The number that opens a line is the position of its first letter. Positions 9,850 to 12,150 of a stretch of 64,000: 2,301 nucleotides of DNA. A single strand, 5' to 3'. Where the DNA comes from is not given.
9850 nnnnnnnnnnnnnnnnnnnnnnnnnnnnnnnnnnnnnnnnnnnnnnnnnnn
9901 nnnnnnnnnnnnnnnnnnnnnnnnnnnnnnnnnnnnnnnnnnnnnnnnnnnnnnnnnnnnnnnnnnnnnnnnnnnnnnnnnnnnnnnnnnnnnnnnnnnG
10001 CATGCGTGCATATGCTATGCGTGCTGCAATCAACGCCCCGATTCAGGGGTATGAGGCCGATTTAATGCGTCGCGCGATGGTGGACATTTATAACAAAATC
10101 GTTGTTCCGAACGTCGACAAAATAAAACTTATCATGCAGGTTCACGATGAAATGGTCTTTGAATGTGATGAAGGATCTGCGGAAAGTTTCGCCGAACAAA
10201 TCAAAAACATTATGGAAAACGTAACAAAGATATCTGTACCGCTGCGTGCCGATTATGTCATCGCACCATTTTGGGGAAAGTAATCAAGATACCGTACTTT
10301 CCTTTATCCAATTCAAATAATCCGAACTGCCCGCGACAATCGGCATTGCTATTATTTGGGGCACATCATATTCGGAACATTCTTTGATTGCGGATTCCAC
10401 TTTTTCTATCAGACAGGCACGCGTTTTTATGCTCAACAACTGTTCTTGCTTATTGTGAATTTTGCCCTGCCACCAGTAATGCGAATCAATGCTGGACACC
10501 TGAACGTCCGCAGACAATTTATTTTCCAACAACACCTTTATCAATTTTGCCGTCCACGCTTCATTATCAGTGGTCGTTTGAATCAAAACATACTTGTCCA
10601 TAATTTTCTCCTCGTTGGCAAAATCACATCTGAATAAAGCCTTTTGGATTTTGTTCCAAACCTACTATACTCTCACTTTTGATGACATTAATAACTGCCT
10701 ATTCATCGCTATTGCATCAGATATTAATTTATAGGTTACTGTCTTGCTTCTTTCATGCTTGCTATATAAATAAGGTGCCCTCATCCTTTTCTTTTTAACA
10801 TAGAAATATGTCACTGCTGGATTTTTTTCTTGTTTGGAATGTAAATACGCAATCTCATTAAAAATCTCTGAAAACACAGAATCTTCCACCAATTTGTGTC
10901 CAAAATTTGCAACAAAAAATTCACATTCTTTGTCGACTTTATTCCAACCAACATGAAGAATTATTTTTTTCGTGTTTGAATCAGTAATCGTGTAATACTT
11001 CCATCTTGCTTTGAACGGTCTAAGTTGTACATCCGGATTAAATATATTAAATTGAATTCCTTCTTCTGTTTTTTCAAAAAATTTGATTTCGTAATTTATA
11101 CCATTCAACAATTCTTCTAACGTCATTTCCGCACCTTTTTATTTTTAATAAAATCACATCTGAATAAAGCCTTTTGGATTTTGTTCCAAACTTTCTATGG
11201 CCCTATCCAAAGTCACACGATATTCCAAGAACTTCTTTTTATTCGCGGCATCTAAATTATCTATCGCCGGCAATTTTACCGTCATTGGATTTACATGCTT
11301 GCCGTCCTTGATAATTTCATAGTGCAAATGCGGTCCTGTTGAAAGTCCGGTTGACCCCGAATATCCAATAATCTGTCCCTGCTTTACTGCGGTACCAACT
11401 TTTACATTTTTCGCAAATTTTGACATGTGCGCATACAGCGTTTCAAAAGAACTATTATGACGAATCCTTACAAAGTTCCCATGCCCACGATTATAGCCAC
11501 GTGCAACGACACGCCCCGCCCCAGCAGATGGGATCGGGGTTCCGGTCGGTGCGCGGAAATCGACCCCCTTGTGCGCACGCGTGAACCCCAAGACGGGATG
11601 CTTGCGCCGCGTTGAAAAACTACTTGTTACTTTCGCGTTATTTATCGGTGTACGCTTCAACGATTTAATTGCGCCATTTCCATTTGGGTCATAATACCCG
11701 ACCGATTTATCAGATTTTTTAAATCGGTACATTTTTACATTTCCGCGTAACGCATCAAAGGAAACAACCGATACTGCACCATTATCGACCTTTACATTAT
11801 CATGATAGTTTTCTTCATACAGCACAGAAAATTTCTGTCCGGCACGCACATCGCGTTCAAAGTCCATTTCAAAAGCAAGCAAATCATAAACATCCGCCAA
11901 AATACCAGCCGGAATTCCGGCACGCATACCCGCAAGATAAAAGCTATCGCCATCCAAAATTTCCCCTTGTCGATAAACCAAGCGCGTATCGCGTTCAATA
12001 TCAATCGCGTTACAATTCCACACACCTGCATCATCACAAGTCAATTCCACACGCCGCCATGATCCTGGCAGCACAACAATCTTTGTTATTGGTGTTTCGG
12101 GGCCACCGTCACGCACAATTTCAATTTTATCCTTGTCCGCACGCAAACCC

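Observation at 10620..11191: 153-aa orphan ORF inserted between the M23 peptidase and cutA, flanked by perfect 42-bp direct repeats that duplicate the peptidase 3' end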

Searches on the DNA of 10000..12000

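Call 50: search_rna_families(source=window, start=10000, end=12000, threshold=evalue, max_evalue=1)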
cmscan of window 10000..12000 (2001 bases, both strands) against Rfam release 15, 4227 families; matches with E-value up to 1: 0.
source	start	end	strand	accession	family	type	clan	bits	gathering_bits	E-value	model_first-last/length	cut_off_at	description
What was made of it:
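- Tried and rejected: Nothing (call 50).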

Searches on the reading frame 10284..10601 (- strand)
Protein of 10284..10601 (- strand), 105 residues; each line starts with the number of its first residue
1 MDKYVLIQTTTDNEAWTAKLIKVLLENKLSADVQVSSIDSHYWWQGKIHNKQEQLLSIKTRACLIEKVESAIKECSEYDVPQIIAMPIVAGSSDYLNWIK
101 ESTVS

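Call 4: search_protein_families(library=pfam, proteins=[window:10284-10601:-], max_evalue=1)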
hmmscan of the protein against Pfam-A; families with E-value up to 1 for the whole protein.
window:10284-10601:- (105 aa): 1 family
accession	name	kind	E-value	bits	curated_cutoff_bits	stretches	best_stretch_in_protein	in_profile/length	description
PF03091.20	CutA1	-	1.5e-29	102.2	22.4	1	6-101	2-98/99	CutA1 divalent ion tolerance protein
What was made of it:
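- On CutA1 family (neighbouring gene): 102.2 bits against a cut-off of 22.4 (call 4).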

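Call 43: find_encoding_contigs(protein=window:10284-10601:-, flank=2500, max_places=10)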
Protein window:10284-10601:- (105 aa): 6 contigs read that carry it; 3 places shown.
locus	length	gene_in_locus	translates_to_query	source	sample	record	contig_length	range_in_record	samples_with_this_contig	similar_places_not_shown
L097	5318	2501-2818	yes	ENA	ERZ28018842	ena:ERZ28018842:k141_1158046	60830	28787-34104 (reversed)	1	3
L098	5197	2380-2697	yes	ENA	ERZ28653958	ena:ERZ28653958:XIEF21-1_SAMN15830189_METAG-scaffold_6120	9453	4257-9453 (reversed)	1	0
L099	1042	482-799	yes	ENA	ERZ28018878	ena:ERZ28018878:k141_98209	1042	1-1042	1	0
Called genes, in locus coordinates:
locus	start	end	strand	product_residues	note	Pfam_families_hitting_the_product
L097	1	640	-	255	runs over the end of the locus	PF03602:Cons_hypoth95 (weak), PF05175:MTS, PF06325:PrmA, PF12847:Methyltransf_18 (weak), PF13847:Methyltransf_31, PF08241:Methyltransf_11 (weak), PF08242:Methyltransf_12 (weak), PF13649:Methyltransf_25, +1 more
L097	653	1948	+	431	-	PF19425:Csd3_N2 (weak), PF01551:Peptidase_M23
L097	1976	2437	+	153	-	-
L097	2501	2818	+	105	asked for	PF03091:CutA1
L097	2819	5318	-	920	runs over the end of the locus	PF02739:5_3_exonuc_N, PF01367:5_3_exonuc, PF01612:DNA_pol_A_exo1, PF00476:DNA_pol_A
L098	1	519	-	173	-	?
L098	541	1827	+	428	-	PF19425:Csd3_N2 (weak), PF01551:Peptidase_M23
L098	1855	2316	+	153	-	-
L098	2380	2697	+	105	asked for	PF03091:CutA1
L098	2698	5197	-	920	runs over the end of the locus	PF02739:5_3_exonuc_N, PF01367:5_3_exonuc, PF01612:DNA_pol_A_exo1, PF00476:DNA_pol_A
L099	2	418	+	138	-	?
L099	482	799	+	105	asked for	PF03091:CutA1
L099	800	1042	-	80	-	?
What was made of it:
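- Checked: Six contigs carry the identical cutA protein (call 43).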
